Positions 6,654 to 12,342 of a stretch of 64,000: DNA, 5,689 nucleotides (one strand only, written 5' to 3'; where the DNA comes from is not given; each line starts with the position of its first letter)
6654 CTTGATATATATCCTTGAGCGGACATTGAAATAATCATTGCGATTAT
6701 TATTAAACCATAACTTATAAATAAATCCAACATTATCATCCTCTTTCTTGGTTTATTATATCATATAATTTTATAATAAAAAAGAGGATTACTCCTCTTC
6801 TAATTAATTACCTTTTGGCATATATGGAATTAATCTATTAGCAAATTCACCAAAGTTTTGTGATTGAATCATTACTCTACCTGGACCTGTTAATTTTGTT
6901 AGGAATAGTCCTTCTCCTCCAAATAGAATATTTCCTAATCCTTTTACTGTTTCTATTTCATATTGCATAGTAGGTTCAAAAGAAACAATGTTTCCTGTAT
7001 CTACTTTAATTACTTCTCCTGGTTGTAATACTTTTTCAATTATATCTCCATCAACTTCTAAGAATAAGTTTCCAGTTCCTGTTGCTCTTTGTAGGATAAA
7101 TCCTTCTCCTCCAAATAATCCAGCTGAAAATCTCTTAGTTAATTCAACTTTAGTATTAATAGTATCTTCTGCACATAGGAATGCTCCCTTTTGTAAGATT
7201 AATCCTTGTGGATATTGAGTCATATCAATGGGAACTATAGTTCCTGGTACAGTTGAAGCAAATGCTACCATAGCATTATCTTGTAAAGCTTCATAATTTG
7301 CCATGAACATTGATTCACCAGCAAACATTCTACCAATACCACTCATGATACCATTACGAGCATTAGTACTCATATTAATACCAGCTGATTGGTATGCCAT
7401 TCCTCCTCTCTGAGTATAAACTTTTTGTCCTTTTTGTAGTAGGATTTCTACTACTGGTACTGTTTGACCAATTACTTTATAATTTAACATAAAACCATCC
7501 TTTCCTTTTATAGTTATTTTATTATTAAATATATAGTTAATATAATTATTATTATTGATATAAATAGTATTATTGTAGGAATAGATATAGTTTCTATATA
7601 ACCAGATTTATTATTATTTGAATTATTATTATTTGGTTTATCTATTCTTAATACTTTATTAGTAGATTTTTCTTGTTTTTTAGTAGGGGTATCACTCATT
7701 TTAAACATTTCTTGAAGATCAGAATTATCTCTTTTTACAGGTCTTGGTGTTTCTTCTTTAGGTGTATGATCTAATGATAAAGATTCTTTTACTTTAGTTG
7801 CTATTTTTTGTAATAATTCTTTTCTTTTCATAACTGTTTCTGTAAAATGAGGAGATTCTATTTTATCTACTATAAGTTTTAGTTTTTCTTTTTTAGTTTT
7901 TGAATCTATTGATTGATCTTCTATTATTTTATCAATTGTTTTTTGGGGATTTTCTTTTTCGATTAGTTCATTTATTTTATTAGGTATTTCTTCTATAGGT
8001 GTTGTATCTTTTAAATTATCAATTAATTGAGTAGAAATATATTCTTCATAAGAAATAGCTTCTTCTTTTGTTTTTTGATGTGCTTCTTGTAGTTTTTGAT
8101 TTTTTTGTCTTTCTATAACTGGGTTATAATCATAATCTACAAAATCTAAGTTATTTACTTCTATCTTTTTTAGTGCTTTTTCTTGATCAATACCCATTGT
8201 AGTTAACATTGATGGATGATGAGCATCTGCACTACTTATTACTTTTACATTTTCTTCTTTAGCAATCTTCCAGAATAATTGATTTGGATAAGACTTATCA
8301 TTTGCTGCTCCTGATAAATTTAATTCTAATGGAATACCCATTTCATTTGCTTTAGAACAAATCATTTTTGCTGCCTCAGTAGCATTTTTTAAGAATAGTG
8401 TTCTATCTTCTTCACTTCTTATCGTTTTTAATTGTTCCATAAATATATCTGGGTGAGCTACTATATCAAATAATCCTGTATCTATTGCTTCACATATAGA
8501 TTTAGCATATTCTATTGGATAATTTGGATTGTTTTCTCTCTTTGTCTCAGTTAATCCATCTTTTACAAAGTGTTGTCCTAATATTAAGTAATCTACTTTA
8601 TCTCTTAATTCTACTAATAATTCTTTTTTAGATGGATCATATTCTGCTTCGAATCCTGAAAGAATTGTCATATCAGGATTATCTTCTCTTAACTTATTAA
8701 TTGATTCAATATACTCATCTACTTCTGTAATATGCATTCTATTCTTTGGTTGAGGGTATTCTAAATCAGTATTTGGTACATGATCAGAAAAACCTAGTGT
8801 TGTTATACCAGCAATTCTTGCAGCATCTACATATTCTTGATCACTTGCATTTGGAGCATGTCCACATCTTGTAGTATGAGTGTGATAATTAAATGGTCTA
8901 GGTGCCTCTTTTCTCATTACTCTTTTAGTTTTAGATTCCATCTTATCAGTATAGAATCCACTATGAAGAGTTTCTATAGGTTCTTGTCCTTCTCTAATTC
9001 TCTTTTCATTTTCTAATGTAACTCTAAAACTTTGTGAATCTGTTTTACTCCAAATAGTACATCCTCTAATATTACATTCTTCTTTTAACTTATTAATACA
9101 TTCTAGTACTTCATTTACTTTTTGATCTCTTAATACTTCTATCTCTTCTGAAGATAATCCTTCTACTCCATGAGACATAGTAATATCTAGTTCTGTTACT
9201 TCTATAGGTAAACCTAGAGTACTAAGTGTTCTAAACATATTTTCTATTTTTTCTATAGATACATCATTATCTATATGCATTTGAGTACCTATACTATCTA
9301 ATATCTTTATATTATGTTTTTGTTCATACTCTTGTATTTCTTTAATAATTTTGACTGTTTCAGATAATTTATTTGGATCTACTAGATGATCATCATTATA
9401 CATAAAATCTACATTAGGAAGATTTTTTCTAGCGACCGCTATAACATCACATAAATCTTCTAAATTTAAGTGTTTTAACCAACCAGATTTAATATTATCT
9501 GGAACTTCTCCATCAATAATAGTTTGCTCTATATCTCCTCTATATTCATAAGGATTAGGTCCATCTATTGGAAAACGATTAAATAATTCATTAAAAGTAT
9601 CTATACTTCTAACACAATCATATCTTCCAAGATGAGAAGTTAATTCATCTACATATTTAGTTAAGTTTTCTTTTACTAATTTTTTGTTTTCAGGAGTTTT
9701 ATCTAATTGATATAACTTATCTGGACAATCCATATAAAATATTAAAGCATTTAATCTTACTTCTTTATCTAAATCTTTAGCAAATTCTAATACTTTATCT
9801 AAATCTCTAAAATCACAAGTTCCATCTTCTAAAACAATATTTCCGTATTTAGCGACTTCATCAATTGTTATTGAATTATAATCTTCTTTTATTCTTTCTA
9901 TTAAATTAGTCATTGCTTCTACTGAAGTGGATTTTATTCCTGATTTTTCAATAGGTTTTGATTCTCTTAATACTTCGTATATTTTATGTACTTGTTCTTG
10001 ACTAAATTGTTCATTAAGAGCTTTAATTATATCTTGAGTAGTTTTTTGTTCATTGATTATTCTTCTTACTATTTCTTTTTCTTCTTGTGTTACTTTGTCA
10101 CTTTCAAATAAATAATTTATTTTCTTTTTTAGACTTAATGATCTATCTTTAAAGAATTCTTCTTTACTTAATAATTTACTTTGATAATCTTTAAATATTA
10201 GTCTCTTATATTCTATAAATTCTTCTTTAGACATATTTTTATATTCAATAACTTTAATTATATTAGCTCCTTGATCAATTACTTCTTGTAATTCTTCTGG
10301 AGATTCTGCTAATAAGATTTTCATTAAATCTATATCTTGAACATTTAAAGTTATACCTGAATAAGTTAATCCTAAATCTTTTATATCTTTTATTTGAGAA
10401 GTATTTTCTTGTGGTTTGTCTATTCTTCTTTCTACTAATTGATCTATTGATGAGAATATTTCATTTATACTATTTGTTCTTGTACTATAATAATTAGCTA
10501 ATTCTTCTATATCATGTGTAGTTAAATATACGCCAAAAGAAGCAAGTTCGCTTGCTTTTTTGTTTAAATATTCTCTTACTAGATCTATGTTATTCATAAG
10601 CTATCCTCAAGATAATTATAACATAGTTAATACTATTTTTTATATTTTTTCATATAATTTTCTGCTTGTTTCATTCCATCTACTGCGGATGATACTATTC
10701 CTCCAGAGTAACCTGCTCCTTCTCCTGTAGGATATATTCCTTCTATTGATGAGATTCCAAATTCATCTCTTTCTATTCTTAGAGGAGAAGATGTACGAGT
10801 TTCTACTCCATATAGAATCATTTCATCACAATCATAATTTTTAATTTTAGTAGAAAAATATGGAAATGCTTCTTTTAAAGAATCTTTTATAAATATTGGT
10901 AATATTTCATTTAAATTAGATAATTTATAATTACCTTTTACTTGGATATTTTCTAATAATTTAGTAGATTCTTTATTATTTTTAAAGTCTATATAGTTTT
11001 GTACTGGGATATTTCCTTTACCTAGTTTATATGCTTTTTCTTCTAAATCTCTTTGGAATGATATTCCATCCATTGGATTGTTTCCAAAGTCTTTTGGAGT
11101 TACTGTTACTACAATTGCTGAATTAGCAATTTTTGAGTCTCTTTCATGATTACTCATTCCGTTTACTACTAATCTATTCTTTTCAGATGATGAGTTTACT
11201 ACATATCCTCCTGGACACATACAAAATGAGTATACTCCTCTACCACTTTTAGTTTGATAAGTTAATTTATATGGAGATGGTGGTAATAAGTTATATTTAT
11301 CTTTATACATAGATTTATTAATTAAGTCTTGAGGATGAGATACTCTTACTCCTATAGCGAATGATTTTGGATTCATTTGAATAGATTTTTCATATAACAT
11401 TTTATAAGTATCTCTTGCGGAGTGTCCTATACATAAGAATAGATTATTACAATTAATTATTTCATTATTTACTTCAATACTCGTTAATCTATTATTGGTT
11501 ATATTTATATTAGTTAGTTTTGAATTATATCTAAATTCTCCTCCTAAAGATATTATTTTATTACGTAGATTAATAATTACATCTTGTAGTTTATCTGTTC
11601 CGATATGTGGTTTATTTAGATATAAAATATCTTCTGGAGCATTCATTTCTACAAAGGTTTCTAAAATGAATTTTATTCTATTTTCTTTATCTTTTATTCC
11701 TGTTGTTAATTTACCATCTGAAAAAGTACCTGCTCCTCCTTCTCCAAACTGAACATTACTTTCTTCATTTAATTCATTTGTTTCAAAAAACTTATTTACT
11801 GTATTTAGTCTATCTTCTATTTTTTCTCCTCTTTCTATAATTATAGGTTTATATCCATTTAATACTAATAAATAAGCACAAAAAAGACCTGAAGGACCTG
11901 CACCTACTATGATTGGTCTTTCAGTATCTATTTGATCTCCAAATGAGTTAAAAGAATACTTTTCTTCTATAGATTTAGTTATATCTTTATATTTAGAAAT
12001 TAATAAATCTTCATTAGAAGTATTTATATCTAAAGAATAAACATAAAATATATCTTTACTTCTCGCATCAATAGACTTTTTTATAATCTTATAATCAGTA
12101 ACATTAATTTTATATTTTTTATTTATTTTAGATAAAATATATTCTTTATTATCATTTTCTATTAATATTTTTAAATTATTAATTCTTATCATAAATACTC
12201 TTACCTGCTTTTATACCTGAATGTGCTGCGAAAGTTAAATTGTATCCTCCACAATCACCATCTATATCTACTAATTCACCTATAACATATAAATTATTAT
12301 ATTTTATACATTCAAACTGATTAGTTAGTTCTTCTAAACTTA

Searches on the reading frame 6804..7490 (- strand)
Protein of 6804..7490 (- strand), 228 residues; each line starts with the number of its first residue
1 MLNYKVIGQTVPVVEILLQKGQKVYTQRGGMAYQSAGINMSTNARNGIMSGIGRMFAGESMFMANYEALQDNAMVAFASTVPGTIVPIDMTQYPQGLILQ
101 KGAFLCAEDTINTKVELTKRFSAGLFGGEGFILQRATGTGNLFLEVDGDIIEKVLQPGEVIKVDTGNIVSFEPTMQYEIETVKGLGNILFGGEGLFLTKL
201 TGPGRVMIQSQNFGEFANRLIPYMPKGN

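Call 9: search_protein_families(library=pfam, max_evalue=0.001, proteins=[window:6804-7490:-])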
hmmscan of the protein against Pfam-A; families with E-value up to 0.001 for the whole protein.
window:6804-7490:- (228 aa): 1 family
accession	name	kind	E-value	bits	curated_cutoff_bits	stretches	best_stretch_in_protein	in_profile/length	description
PF01987.23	AIM24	-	1.1e-67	228.2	25.7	1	4-210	1-204/205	Mitochondrial biogenesis AIM24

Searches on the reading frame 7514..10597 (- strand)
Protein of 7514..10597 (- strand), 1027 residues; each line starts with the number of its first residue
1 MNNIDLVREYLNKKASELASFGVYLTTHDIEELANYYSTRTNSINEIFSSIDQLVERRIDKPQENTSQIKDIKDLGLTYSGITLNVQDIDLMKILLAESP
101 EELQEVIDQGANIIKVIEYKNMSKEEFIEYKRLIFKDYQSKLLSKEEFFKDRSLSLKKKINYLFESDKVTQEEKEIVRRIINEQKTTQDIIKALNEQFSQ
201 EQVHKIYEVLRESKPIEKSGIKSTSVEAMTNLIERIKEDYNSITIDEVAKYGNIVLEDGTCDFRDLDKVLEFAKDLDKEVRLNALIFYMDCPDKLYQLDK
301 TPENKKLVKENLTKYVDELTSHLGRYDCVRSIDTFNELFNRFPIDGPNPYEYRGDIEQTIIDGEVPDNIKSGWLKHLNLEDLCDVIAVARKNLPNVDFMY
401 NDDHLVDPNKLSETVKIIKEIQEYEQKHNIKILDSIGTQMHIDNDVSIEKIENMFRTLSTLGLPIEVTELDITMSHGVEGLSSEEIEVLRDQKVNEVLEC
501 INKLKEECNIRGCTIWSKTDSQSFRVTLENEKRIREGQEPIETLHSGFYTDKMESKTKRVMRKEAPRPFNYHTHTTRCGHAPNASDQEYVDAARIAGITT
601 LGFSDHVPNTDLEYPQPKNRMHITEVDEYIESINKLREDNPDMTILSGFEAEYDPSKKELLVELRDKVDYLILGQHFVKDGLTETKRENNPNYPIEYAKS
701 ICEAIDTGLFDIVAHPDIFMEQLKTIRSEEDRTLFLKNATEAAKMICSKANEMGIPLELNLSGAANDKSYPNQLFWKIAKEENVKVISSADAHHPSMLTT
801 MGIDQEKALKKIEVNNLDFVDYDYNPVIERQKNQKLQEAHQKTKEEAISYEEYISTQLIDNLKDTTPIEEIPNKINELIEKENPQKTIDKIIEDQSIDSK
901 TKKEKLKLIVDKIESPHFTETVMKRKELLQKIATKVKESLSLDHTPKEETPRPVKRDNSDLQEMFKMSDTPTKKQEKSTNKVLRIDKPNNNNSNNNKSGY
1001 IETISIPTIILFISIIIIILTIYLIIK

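Call 9: search_protein_families(library=pfam, max_evalue=0.001, proteins=[window:7514-10597:-])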
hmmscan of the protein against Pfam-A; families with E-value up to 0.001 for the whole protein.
window:7514-10597:- (1027 aa): 2 families
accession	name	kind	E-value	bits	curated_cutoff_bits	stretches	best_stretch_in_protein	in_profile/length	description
PF00331.26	Glyco_hydro_10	-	5.7e-31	108.3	22.1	1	228-527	24-286/311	Glycosyl hydrolase family 10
PF02811.25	PHP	-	3.9e-11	44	26.4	1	571-760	2-162/164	PHP domain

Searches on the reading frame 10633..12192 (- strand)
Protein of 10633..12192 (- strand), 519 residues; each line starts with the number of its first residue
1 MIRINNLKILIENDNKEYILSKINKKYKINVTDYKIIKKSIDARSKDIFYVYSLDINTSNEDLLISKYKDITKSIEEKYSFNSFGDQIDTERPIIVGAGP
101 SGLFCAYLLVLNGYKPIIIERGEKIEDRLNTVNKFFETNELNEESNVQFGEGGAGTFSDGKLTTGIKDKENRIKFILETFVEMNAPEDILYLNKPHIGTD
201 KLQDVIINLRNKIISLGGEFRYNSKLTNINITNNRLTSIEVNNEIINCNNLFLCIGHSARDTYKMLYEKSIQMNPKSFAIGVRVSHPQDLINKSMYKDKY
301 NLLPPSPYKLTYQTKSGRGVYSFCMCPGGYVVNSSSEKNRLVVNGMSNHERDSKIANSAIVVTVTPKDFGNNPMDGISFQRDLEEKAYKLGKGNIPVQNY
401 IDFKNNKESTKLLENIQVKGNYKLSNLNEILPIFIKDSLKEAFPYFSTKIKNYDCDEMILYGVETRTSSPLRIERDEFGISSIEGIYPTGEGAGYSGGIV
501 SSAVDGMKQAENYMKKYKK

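Call 9: search_protein_families(library=pfam, max_evalue=0.001, proteins=[window:10633-12192:-])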
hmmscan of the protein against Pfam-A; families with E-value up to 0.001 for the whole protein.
window:10633-12192:- (519 aa): 5 families
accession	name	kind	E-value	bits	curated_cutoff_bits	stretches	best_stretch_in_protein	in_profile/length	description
PF21688.3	FAD-depend_C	-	2e-72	244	27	1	277-467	1-197/197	FAD-dependent protein, C-terminal domain-like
PF03486.20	HI0933_like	-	2.6e-07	30.8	50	1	94-257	4-164/244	HI0933-like protein Rossmann domain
PF01266.30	DAO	-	5.2e-07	29.9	27.9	0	94-123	3-32/353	FAD dependent oxidoreductase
PF13450.12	NAD_binding_8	-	3.7e-05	24.3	21.9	1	95-124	1-30/68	NAD(P)-binding Rossmann-like domain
PF13738.12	Pyr_redox_3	-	0.00042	20.1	30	0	94-125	1-33/305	Pyridine nucleotide-disulphide oxidoreductase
